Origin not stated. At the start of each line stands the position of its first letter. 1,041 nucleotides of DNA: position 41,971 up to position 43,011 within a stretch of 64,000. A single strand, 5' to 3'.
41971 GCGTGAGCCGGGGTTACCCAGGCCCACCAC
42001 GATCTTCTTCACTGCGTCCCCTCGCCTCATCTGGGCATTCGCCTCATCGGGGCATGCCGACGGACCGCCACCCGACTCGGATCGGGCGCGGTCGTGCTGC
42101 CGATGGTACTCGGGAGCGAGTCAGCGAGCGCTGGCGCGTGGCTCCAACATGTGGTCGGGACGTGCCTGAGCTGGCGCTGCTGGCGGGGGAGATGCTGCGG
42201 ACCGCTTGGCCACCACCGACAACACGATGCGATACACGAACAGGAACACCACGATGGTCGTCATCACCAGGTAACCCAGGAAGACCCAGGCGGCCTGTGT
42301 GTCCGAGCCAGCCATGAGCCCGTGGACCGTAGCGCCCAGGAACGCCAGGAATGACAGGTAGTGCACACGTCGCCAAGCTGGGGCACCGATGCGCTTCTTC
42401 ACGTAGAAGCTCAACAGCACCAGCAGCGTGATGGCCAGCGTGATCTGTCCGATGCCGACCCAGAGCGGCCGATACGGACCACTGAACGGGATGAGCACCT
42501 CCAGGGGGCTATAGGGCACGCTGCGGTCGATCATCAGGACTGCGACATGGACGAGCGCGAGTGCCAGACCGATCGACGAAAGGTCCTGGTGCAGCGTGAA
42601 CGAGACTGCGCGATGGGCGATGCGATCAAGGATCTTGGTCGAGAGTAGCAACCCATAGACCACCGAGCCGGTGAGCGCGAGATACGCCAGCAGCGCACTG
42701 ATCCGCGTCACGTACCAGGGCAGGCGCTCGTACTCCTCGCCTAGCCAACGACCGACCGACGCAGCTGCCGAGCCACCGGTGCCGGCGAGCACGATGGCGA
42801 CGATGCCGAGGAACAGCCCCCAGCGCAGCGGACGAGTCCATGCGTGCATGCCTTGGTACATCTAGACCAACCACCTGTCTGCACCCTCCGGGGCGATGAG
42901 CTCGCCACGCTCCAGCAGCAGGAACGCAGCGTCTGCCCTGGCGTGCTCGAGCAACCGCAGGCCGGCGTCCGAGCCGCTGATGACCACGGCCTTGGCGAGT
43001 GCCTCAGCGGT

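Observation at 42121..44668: ApbE flavin-transferase operon with a heme-type ferric-reductase-domain membrane protein and two small anchored proteins lacking a recognisable FMN-binding motif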

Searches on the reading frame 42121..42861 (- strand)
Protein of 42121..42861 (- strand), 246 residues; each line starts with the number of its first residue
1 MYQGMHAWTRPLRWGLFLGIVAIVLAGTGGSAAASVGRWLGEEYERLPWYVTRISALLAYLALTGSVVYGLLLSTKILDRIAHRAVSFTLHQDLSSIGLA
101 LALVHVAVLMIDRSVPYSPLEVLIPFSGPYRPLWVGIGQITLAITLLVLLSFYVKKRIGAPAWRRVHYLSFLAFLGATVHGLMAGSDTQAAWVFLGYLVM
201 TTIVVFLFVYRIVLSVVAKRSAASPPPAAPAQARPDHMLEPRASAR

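Call 3: search_protein_families(library=pfam, proteins=[window:42121-42861:-], max_evalue=1)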
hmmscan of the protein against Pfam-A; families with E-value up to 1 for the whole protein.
window:42121-42861:- (246 aa): 4 families
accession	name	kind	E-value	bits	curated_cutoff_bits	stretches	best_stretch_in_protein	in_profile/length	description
PF01794.25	Ferric_reduct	-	0.00015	22.2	28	1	77-177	24-120/121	Ferric reductase like transmembrane component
PF06363.16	Picorna_P3A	-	0.098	13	25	1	32-79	44-91/98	Picornaviridae P3A protein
PF19230.4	DUF5883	-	0.33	11.5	25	0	160-206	45-96/120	Family of unknown function (DUF5883)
PF19019.6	Phlebo_G2_C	-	0.34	11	25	0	126-158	127-159/171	Phlebovirus glycoprotein G2 C-terminal domain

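Call 4: search_protein_families(library=ncbifam, proteins=[window:42121-42861:-], max_evalue=1)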
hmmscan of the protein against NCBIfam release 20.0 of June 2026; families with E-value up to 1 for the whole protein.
window:42121-42861:- (246 aa): 1 family
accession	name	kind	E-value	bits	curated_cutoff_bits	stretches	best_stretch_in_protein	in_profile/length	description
NF008324.0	PRK11114.1-2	equivalog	0.19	9.8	972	1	44-87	771-813/824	cellulose biosynthesis cyclic di-GMP-binding regulatory protein BcsB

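Call 54: search_solved_structures(query=A2, max_evalue=10, show_alignments=2)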
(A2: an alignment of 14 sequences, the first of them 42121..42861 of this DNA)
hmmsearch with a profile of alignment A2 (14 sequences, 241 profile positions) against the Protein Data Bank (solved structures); distinct sequences matched with E-value up to 10: 9.
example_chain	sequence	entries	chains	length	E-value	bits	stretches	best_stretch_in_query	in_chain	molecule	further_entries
9kof_F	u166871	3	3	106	0.38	13.5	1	75-109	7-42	Zinc finger protein AEBP2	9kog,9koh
8qta_A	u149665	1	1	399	0.95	12.1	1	137-203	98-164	FAD-binding FR-type domain-containing protein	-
8qt6_A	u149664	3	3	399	0.95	12.1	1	137-203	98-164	FAD-binding FR-type domain-containing protein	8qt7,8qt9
8qq7_A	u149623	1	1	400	0.95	12.1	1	137-203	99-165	FAD-binding FR-type domain-containing protein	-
8vnv_P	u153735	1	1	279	2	11.1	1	75-109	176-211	Zinc finger protein AEBP2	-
9c8u_F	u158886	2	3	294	2.2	11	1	75-109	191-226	Zinc finger protein AEBP2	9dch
6c23_P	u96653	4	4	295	2.2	11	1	75-109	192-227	Zinc finger protein AEBP2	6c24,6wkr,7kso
8vmi_P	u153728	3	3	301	2.2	10.9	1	75-109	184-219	Isoform 3 of Zinc finger protein AEBP2 | AEPB2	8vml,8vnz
8t9g_M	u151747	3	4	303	2.2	10.9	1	75-109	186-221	Zinc finger protein AEBP2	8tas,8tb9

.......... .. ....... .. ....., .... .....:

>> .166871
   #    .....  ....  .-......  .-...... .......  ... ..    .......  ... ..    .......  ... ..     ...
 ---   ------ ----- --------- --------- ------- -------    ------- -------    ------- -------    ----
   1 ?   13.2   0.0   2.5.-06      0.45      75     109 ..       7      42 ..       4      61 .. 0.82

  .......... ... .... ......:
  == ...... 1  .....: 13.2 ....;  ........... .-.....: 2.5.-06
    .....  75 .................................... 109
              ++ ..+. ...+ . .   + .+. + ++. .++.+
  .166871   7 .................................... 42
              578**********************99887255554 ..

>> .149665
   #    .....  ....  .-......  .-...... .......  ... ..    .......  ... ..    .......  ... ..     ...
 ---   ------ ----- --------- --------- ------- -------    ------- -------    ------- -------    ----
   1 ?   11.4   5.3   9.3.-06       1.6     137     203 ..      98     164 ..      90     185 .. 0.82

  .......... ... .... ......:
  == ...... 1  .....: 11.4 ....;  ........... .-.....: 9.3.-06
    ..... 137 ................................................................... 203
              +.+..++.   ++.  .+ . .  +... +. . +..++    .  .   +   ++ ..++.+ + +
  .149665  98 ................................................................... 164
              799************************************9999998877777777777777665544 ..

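Call 69: search_protein_families(library=pfam, alignment_id=A2, max_evalue=0.01)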
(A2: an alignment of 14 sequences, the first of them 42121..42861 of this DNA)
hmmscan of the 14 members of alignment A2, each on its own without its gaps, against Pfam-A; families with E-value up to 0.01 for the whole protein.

A. member 1, window:42121-42861:- (246 aa): 1 family
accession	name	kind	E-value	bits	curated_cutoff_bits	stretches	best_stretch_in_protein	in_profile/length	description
PF01794.25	Ferric_reduct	-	0.00015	22.2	28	1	77-177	24-120/121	Ferric reductase like transmembrane component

B. families by the number of members that match (of 14 scanned): 3 families
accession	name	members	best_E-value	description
PF01794.25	Ferric_reduct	14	4.9e-07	Ferric reductase like transmembrane component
PF17158.10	MASE4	2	7.8e-05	Membrane-associated sensor, integral membrane domain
PF06363.16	Picorna_P3A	2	0.0062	Picornaviridae P3A protein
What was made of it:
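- On Ferric_reduct / FRD superfamily (PF01794; MsrQ, NOX, STEAP): All 14 family members hit at E<=0.01, best 4.9e-7 (calls 3, 69).
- Checked: The Ferric_reduct hit of the window protein is below Pfam's cut-off (22.2 vs 28 bits), although all 14 family members hit at E<=0.01 (calls 3, 69).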
